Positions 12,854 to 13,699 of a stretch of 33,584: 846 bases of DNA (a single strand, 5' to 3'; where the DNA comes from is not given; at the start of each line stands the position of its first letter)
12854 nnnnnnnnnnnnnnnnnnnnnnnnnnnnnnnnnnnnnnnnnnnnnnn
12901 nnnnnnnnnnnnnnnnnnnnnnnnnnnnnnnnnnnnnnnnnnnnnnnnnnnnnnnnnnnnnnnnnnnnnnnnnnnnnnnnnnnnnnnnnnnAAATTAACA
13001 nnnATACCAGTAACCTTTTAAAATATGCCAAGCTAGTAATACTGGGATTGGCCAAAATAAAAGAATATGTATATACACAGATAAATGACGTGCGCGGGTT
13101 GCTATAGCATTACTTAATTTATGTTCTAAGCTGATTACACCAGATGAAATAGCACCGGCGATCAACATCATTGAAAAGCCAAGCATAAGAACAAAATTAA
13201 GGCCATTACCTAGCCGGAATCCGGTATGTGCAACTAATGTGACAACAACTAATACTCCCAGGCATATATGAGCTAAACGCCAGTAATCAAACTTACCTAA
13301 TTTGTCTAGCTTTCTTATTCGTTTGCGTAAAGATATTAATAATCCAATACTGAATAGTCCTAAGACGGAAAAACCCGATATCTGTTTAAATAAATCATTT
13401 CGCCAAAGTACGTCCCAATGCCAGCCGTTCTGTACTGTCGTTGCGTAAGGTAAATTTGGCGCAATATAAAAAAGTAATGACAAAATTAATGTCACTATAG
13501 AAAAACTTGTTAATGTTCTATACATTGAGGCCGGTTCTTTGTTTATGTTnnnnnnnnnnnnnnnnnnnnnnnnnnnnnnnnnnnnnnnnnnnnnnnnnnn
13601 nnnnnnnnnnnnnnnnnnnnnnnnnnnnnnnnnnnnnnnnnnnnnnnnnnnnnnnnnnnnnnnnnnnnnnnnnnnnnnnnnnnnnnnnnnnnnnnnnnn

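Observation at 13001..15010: NOX-like architecture built from NirB parts: FAD/NAD(P)H reductase, BFD [2Fe-2S] and a 5-TM domain with two H-x13-H motifs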

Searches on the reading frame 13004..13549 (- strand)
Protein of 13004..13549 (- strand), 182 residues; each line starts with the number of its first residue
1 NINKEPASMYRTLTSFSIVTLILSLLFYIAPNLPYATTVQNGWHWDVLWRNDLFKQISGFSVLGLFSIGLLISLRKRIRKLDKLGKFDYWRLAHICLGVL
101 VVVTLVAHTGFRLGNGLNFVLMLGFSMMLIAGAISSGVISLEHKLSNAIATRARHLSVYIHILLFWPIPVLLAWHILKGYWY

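Call 7: find_homologous_proteins(query=window:13004-13549:-, max_evalue=0.001)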
Query seq(182 aa) (182 aa): 17 proteins with E <= 0.001 among 210 candidates.
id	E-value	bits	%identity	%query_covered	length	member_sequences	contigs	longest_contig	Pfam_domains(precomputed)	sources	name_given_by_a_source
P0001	9.4e-71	256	73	86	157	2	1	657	-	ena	-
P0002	4.9e-67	243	59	99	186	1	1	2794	-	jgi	jgi:nitrite reductase (NADH) large subunit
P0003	2.0e-65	238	57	98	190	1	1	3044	-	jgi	jgi:nitrite reductase (NADH) large subunit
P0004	4.3e-65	237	68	84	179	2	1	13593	-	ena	-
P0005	4.8e-63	230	61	89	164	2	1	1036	-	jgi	jgi:nitrite reductase (NADH) large subunit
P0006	7.1e-54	201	51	98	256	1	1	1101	PF04324.21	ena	-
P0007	6.9e-48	181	50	100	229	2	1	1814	PF04324.21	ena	-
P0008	2.4e-46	176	47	98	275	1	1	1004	PF04324.21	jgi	jgi:nitrite reductase (NADH) large subunit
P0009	1.5e-44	170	47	100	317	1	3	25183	PF04324.21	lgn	-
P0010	1.2e-41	161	48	89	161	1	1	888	-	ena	-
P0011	1.3e-40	157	48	89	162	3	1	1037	-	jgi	jgi:nitrite reductase (NADH) large subunit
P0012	2.3e-39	153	52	82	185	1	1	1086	-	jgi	jgi:nitrite reductase (NADH) large subunit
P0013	3.8e-39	153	52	82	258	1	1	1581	PF04324.21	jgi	jgi:nitrite reductase (NADH) large subunit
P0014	6.8e-39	152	50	84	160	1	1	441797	-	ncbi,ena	-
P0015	8.3e-36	142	41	98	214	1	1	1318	-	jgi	jgi:nitrite reductase (NADH) large subunit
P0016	8.8e-33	132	48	84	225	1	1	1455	-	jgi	jgi:nitrite reductase (NADH) large subunit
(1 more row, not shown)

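Call 11: search_solved_structures(query=A1, max_evalue=10)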
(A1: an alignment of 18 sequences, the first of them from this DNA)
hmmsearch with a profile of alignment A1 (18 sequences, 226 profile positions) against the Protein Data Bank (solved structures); distinct sequences matched with E-value up to 10: 5.
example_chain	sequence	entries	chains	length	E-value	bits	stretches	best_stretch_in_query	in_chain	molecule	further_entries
6e6r_A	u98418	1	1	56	0.001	22.4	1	2-45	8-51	Bacterioferritin-associated ferredoxin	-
4e6k_G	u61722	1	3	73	0.0012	22.2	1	2-47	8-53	bacterioferritin-associated ferredoxin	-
6e6s_A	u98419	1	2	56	0.0014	22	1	2-45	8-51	Bacterioferritin-associated ferredoxin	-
6e6q_A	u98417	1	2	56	0.0023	21.3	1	2-45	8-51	Bacterioferritin-associated ferredoxin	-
9h3g_Na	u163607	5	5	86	2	11.7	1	12-49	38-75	Small ribosomal subunit protein eS27y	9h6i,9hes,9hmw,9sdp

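Call 13: find_related_loci(query=A1, collection=genome_contigs, flank=8000)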
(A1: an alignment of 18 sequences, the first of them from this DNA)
Query A1 (182 aa) in genome_contigs; peptide patterns used: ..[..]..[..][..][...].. (x = any residue, [..] = any of these).
163 stretches matched a pattern; 161 encode a relative of the query (tblastn E <= 1e-3); the best 80 are kept; 80 distinct loci.
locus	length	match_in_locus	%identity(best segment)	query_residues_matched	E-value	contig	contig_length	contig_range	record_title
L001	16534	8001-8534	65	5-182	9e-80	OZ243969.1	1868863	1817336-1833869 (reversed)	MAG: Gammaproteobacteria bacterium isolate 9d7049a9-63ed-4b9d-8f30-7360124962fc genome assembly, chromosome: 1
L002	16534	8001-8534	66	5-182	2e-74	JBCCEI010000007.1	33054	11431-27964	MAG: Pseudomonadota bacterium isolate P01_B01_bin.103 k141_3758209_length_33054_cov_17.0000, whole genome shotgun sequen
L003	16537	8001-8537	63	5-182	2e-73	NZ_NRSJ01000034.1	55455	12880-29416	Halochromatium glycolicum strain DSM 11080 scaffold0034, whole genome shotgun sequence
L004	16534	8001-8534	60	5-182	5e-66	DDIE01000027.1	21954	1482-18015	MAG TPA_asm: Proteobacteria bacterium UBA1858 UBA1858_contig_2611, whole genome shotgun sequence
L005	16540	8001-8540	57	3-182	4e-58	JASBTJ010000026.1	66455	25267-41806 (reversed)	MAG: Gammaproteobacteria bacterium isolate BWSM_30 k141_2050721, whole genome shotgun sequence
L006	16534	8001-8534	57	5-182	1e-56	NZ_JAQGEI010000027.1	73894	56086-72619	Sedimenticola hydrogenitrophicus strain SN1189 27, whole genome shotgun sequence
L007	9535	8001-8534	56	5-182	4e-56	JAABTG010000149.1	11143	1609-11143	MAG: Thiotrichales bacterium isolate S21.Bin127 Scaffold_125, whole genome shotgun sequence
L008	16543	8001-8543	48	1-182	1e-52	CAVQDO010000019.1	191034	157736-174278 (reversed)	MAG: uncultured Gammaproteobacteria bacterium isolate MFD03551.bin.1.130 genome assembly, contig: contig_51486, whole ge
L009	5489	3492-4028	51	3-182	5e-52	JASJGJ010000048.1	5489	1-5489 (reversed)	MAG: Porticoccus sp. isolate ChS5.bin.64 ChesSed_k141_1750707, whole genome shotgun sequence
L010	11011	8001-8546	46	1-182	3e-51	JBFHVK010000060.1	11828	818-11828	MAG: Gammaproteobacteria bacterium isolate Mix_sand09.2021.07.G.48 k141_439755_length_11828_cov_34.1469, whole genome sh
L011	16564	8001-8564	44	3-182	8e-51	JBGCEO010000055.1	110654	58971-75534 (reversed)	MAG: Granulosicoccus sp. isolate SGMAG-45 contig55, whole genome shotgun sequence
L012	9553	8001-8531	48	5-182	4e-51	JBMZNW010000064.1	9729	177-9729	MAG: Gammaproteobacteria bacterium isolate ME_XS_2212_1_bin57 ME_XS_2212_1_bin57_63, whole genome shotgun sequence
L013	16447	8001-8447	54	33-182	1e-50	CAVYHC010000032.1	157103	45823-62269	MAG: uncultured Gammaproteobacteria bacterium isolate MFD03551.bin.2.21 genome assembly, contig: contig_67161, whole gen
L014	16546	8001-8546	48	2-182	3e-49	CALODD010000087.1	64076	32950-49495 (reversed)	MAG: uncultured Gammaproteobacteria bacterium isolate LOGT_bin.0120 genome assembly, contig: contig_49068, whole genome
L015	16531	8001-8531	47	5-182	3e-49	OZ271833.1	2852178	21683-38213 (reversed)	MAG: Gammaproteobacteria bacterium isolate 2a44d175-53db-4dc9-9779-4eb4755af345 genome assembly, chromosome: 1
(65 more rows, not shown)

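Call 16: search_protein_representatives(alignment_id=A1)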
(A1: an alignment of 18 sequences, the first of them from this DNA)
Query: 18 sequences, 226 profile positions. Proteins with E-value up to 0.001 (for the whole library): 950; up to 1e-10: 585; up to 1e-30: 415. The best 150 are listed.
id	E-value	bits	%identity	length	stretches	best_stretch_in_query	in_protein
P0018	6.2e-89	314.3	-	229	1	2-226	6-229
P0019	9.2e-86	303.9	-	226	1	1-226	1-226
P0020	2.6e-84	299.2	-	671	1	2-226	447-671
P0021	2.5e-83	296.0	-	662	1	2-226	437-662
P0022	3.4e-83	295.5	-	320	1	2-226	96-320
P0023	2.6e-82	292.7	-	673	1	2-226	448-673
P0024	1.9e-81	289.8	-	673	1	2-226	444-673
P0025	4.1e-81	288.7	-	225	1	2-226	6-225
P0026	1.4e-80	287.0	-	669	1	1-226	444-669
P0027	1.1e-79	284.0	-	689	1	2-226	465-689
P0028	2.6e-79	282.8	-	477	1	2-226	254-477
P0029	1.2e-78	280.6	-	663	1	2-226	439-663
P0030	2.5e-78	279.6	-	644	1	2-226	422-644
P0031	2.7e-78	279.5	-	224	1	3-226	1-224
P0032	4.2e-76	272.4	-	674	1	2-226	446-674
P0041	1.9e-73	263.7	-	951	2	46-226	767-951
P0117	4.7e-61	223.1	-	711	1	3-226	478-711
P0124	2.3e-60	220.9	-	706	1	2-226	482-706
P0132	9.9e-60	218.8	-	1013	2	46-226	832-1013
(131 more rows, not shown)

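Call 31: search_protein_families(library=pfam, alignment_id=A1, max_evalue=10)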
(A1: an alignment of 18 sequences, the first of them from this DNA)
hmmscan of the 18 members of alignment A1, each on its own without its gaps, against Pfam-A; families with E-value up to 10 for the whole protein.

A. member 1, seq(182 aa): 6 families
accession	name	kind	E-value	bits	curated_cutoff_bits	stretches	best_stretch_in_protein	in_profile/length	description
PF00689.26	Cation_ATPase_C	-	0.051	13.8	27.3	1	9-139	50-166/175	Cation transporting ATPase, C-terminus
PF20460.3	DUF6713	-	0.052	13.9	27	1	59-141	36-111/117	Family of unknown function (DUF6713)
PF04756.19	OST3_OST6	-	2.1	8.1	27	1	125-180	234-292/294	OST3 / OST6 family, transporter family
PF13858.11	DUF4199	-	4.1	8.3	32.3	1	60-107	32-81/165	Protein of unknown function (DUF4199)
PF13301.11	DUF4079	-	5.6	7.6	31.4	1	83-112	106-136/141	Protein of unknown function (DUF4079)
PF08525.16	OapA_N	-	7.4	7.1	20.7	1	11-25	11-25/28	Opacity-associated protein A N-terminal motif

B. families by the number of members that match (of 18 scanned): 25 families
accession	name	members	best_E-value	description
PF04324.20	Fer2_BFD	8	1.3e-13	BFD-like [2Fe-2S] binding domain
PF14358.11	DUF4405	8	0.00014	Domain of unknown function (DUF4405)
PF20460.3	DUF6713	6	0.00048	Family of unknown function (DUF6713)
PF00689.26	Cation_ATPase_C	5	0.0001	Cation transporting ATPase, C-terminus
PF13301.11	DUF4079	2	0.0024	Protein of unknown function (DUF4079)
PF13858.11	DUF4199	2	0.63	Protein of unknown function (DUF4199)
PF18267.7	Rubredoxin_C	1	5.1e-05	Rubredoxin NAD+ reductase C-terminal domain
PF03600.22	CitMHS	1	0.0037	Citrate transporter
PF19053.6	EccD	1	0.01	EccD-like transmembrane domain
PF11446.13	DUF2897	1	0.13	Protein of unknown function (DUF2897)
PF03360.21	Glyco_transf_43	1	0.14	Glycosyltransferase family 43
PF01794.25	Ferric_reduct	1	0.21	Ferric reductase like transmembrane component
PF00746.26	Gram_pos_anchor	1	0.21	LPXTG cell wall anchor motif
PF11981.13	DUF3482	1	0.23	Domain of unknown function (DUF3482)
PF07963.17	N_methyl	1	0.26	Prokaryotic N-terminal methylation motif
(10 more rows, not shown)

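Call 44: predict_structure(alignment_id=A3)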
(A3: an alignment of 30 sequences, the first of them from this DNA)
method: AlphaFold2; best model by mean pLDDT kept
length: 182 residues; sequences in the alignment: 30
mean_pLDDT: 83.6   pTM: 0.77
mean pLDDT of the five models: 83.6, 82.9, 82.4, 79.1, 79.0
residues with pLDDT >= 90: 60; 70-90: 99; 50-70: 23; < 50: 0
segments of 3 or more residues with pLDDT < 50: none
pLDDT, mean of each block of 10 residues (from residue 1): 72 93 88 61 60 85 93 85 87 92 87 79 91 89 84 87 91 86 64
secondary structure, 60 per line:
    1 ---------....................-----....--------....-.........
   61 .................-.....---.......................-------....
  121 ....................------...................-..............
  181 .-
elements in order: H10-29 H35-38 H47-50 H52-77 H79-83 H87-109 H117-140 H147-165 H167-181

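Call 47: fold_search(model_id=the predicted structure, library=pdb)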
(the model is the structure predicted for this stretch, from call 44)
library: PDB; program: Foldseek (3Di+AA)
matches with E <= 10: 357; with E <= 0.001: 0
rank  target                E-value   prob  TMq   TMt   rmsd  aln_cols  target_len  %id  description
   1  1sj7_B                4.4e-01  0.72  0.40  0.42   7.4       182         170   13  Crystal Structure of Talin Rod 482-655 (released 2004-08-24)
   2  8b6l_O                6.8e-01  0.72  0.40  0.15  16.5       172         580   12  Subtomogram average of the human Sec61-TRAP-OSTA-translocon (released 2022-12-07)
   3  8tn1_A                8.8e-01  0.41  0.31  0.36  14.8       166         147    8  De novo designed protein binds poly ADP ribose polymerase inhibitors (PARPi) - apo (released 2024-04-24)
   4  1tt9_A                8.8e-01  0.16  0.23  0.11  13.3       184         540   13  Structure of the bifunctional and Golgi associated formiminotransferase cyclodeaminase octamer (released 2005-06-28)
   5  5vjs                  8.8e-01  0.14  0.19  0.18  15.7       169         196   14  De Novo Photosynthetic Reaction Center Protein Equipped with Heme B, a synthetic Zn porphyrin, and Zn(II) cations (released 2018-04-25)
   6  4f7g_B                9.2e-01  0.60  0.40  0.42   8.1       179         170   10  Crystal structure of talin autoinhibition complex (released 2012-07-04)
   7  7q21_E                9.7e-01  0.28  0.33  0.32  11.6       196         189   20  III2-IV2 respiratory supercomplex from Corynebacterium glutamicum (released 2022-02-02)
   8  5ys3_B                1.0e+00  0.41  0.35  0.35  16.7       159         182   12  1.8 angstrom crystal structure of Succinate-Acetate Permease from Citrobacter koseri (released 2018-04-25)
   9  4bem_J                1.1e+00  0.08  0.17  0.17  21.9       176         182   10  Crystal structure of the F-type ATP synthase c-ring from Acetobacterium woodii. (released 2014-03-26)
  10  7drk_B                1.1e+00  0.16  0.25  0.25  16.4       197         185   13  Crystal structure of phosphatidylglycerol phosphate synthase in complex with cytidine diphosphate-diacylglycerol (released 2021-12-08)
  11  5nj3_A                1.2e+00  0.12  0.20  0.10  14.3       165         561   13  Structure of an ABC transporter: complete structure (released 2017-06-07)
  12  2huj                  1.4e+00  0.20  0.25  0.32   8.9       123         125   10  Crystal structure of a protein of uknown function (NP_471338.1) from Listeria innocua at 1.74 A resolution (released 2006-08-08)
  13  9boy_A                1.4e+00  0.23  0.29  0.18   7.9       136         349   14  Cryo-EM structure of human Glycine Receptor apha3-beta heteromer with glycine in nanodisc (released 2025-05-14)
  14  5njg_A                1.4e+00  0.11  0.20  0.15  14.3       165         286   13  Structure of an ABC transporter: part of the structure that could be built de novo (released 2017-06-07)
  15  9s98_C                1.4e+00  0.07  0.16  0.15  17.1       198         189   10  CdvB2 filament - high twist, class A (released 2026-01-28)
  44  5o0t                  2.6e+00  0.09  0.23  0.21  16.0       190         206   14  CRYSTAL STRUCTURE OF TRANS-MEMBRANE DOMAIN OF Cylindrospermum stagnale NADPH-OXIDASE 5 (NOX5) (released 2017-06-28)
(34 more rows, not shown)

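Call 48: search_protein_families(library=pfam, proteins=[P0002, P0004, P0007, P0008, P0009, P0010, P0011, P0013, P0015, P0016], max_evalue=1)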
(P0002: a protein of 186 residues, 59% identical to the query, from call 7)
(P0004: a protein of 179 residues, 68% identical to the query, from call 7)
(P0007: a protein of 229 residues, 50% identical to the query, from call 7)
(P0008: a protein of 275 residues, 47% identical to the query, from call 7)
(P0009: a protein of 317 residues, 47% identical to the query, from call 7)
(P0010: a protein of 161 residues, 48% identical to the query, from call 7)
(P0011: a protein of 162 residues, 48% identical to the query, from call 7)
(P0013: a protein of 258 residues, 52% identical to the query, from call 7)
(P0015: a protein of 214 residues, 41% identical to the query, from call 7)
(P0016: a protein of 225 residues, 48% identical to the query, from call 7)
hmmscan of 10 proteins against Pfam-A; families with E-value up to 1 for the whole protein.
P0002 (186 aa): 1 family
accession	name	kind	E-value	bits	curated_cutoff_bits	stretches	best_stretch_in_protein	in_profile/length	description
PF03600.22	CitMHS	-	0.0037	16.8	31.9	1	20-111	11-95/336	Citrate transporter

P0004 (179 aa): 3 families
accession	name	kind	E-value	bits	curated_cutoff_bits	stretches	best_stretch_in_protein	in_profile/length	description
PF14358.11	DUF4405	-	0.00014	22.8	26.7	1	55-108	6-64/66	Domain of unknown function (DUF4405)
PF20460.3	DUF6713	-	0.00048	20.4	27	1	53-137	33-112/117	Family of unknown function (DUF6713)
PF11981.13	DUF3482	-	0.23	11.2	29.2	1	95-153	148-205/293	Domain of unknown function (DUF3482)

P0007 (229 aa): 1 family
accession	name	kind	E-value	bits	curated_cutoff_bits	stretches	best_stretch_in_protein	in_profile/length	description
PF04324.20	Fer2_BFD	-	2e-07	31.7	26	1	1-47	2-48/50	BFD-like [2Fe-2S] binding domain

P0008 (275 aa): 2 families
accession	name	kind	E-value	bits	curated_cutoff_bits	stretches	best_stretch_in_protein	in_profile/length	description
PF04324.20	Fer2_BFD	-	1.4e-10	41.8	26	1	45-92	1-48/50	BFD-like [2Fe-2S] binding domain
PF14358.11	DUF4405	-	0.076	14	26.7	1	154-202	8-62/66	Domain of unknown function (DUF4405)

P0009 (317 aa): 4 families
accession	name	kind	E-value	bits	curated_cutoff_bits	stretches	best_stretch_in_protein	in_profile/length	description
PF04324.20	Fer2_BFD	-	1.6e-10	41.6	26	1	88-135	1-48/50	BFD-like [2Fe-2S] binding domain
PF18267.7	Rubredoxin_C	-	5.1e-05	23.6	25.9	1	1-54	15-69/70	Rubredoxin NAD+ reductase C-terminal domain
PF20460.3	DUF6713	-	0.00051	20.3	27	1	192-274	33-109/117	Family of unknown function (DUF6713)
PF14504.11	CAP_assoc_N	-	0.27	11.5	29.3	1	4-44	18-59/140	CAP-associated N-terminal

P0010 (161 aa): 4 families
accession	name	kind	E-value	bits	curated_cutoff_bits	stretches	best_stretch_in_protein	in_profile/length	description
PF20460.3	DUF6713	-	0.0018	18.6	27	1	37-118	34-111/117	Family of unknown function (DUF6713)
PF13301.11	DUF4079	-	0.0024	18.5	31.4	2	42-93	86-138/141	Protein of unknown function (DUF4079)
PF14358.11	DUF4405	-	0.0041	18.1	26.7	1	41-90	9-64/66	Domain of unknown function (DUF4405)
PF19053.6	EccD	-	0.01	15.2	30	1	70-129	249-308/339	EccD-like transmembrane domain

P0011 (162 aa): 5 families
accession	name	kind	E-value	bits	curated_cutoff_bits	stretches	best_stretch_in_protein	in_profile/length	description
PF00689.26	Cation_ATPase_C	-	0.15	12.3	27.3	1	6-119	66-169/175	Cation transporting ATPase, C-terminus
PF00746.26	Gram_pos_anchor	-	0.21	12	20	1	39-61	18-40/43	LPXTG cell wall anchor motif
PF07963.17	N_methyl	-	0.26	11.4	21.2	1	36-55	2-21/27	Prokaryotic N-terminal methylation motif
PF09505.15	Dimeth_Pyl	-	0.35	9.8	25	1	72-117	340-385/463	Dimethylamine methyltransferase (Dimeth_PyL)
PF13858.11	DUF4199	-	0.63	10.9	32.3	1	33-87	27-81/165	Protein of unknown function (DUF4199)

P0013 (258 aa): 1 family
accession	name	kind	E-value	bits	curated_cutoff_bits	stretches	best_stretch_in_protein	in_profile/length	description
PF04324.20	Fer2_BFD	-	1.3e-13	51.5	26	1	29-75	1-47/50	BFD-like [2Fe-2S] binding domain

P0015 (214 aa): 1 family
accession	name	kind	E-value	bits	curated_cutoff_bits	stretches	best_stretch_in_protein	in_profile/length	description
PF04324.20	Fer2_BFD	-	0.0019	18.9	26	1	3-31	19-47/50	BFD-like [2Fe-2S] binding domain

P0016 (225 aa): 1 family
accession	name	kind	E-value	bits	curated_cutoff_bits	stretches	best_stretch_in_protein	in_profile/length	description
PF04324.20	Fer2_BFD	-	7.7e-05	23.4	26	1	3-43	8-48/50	BFD-like [2Fe-2S] binding domain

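Call 72: search_protein_families(library=pfam, alignment_id=A3, max_evalue=0.01)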
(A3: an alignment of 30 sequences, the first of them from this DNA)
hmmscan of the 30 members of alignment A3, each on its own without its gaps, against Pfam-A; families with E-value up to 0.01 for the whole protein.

A. member 1, seq(182 aa): 0 families

B. families by the number of members that match (of 30 scanned): 4 families
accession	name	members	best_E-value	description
PF00689.26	Cation_ATPase_C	9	1.6e-06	Cation transporting ATPase, C-terminus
PF14358.11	DUF4405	8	0.00057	Domain of unknown function (DUF4405)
PF20460.3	DUF6713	4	0.00079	Family of unknown function (DUF6713)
PF01794.25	Ferric_reduct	1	0.00057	Ferric reductase like transmembrane component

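Call 74: search_protein_families(library=pfam, proteins=[P0041, P0132, P0117, P0124], max_evalue=0.0001)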
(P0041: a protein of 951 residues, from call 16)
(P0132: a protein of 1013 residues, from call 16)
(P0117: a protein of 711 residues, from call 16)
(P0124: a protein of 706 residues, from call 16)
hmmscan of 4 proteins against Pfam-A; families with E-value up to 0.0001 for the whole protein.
P0041 (951 aa): 8 families
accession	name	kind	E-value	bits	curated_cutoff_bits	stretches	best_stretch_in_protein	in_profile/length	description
PF13499.12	EF-hand_7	-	5.4e-11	43.1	30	1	208-266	4-66/67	EF-hand domain pair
PF04324.20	Fer2_BFD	-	2.6e-10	40.9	26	1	483-530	1-48/50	BFD-like [2Fe-2S] binding domain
PF13202.12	EF-hand_5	-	4.3e-10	39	25.9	0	246-263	5-22/25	EF hand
PF00970.30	FAD_binding_6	-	8.4e-10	39.3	21.1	1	539-631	3-96/99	Oxidoreductase FAD-binding domain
PF00036.39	EF-hand_1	-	7.3e-09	35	25.4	0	242-264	2-24/29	EF hand domain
PF00175.26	NAD_binding_1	-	1.3e-07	32.7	22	1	645-741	2-108/109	Oxidoreductase NAD-binding domain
PF13405.12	EF-hand_6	-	2e-06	27.4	25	0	209-236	3-30/30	EF-hand domain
PF10591.15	SPARC_Ca_bdg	-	1.8e-05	25.5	22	1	209-264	57-112/113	Secreted protein acidic and rich in cysteine Ca binding region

P0132 (1013 aa): 5 families
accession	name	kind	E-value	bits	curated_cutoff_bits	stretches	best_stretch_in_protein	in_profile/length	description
PF00027.35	cNMP_binding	-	1.5e-61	204.8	27.5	3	38-125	3-87/89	Cyclic nucleotide-binding domain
PF00970.30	FAD_binding_6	-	8.6e-11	42.5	21.1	1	611-698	10-97/99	Oxidoreductase FAD-binding domain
PF04324.20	Fer2_BFD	-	1.6e-09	38.4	26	1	548-595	1-48/50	BFD-like [2Fe-2S] binding domain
PF00175.26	NAD_binding_1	-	2.2e-09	38.4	22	1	712-807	3-108/109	Oxidoreductase NAD-binding domain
PF25562.1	CNBH_CNNM2_C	-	1.4e-07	31.7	27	0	353-406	61-111/172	Metal transporter CNNM2-like, C-terminal CNBH domain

P0117 (711 aa): 6 families
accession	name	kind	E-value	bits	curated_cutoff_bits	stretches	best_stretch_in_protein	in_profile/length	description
PF07992.20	Pyr_redox_2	-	4.8e-49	167.8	26.1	1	51-337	2-278/291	Pyridine nucleotide-disulphide oxidoreductase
PF00070.33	Pyr_redox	-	4e-14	53.3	22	1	194-264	2-69/82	Pyridine nucleotide-disulphide oxidoreductase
PF04324.20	Fer2_BFD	-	3.5e-11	43.7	26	1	471-517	1-47/50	BFD-like [2Fe-2S] binding domain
PF13738.12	Pyr_redox_3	-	7.8e-09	35.6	30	1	117-303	93-276/305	Pyridine nucleotide-disulphide oxidoreductase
PF01266.30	DAO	-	1.8e-05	24.9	27.9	0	194-254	2-65/353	FAD dependent oxidoreductase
PF18267.7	Rubredoxin_C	-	5.2e-05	23.6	25.9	1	375-436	4-69/70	Rubredoxin NAD+ reductase C-terminal domain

P0124 (706 aa): 9 families
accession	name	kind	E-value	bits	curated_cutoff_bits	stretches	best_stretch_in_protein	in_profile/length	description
PF07992.20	Pyr_redox_2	-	2.2e-45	155.8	26.1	1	60-340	2-277/291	Pyridine nucleotide-disulphide oxidoreductase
PF00070.33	Pyr_redox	-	1e-15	58.4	22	1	207-278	2-72/82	Pyridine nucleotide-disulphide oxidoreductase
PF01266.30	DAO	-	1.1e-08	35.5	27.9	0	208-238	3-33/353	FAD dependent oxidoreductase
PF04324.20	Fer2_BFD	-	1.5e-08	35.2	26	1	476-523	1-48/50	BFD-like [2Fe-2S] binding domain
PF13738.12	Pyr_redox_3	-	1.2e-07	31.8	30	1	202-337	162-305/305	Pyridine nucleotide-disulphide oxidoreductase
PF13450.12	NAD_binding_8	-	1.6e-05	25.5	21.9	1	209-239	1-31/68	NAD(P)-binding Rossmann-like domain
PF01593.30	Amino_oxidase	-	6.1e-05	22.9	19.8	0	260-301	216-257/443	Flavin containing amine oxidoreductase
PF03486.20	HI0933_like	-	7e-05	22.8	50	0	207-240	3-36/244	HI0933-like protein Rossmann domain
PF13241.12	NAD_binding_7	-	7.2e-05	23.8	22.1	0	203-242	6-46/104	Putative NAD(P)-binding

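Call 75: list_cluster_members(proteins=[P0041, P0132])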
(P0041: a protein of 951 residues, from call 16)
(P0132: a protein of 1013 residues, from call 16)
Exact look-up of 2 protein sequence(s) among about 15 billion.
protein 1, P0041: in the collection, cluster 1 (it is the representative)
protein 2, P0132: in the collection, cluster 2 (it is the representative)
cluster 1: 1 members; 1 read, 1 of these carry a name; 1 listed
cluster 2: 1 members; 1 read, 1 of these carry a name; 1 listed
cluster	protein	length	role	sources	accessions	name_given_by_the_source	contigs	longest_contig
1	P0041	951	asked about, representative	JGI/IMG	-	nitric-oxide synthase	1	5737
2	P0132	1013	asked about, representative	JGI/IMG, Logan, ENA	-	ferredoxin-NADP reductase/CRP-like cAMP-binding protein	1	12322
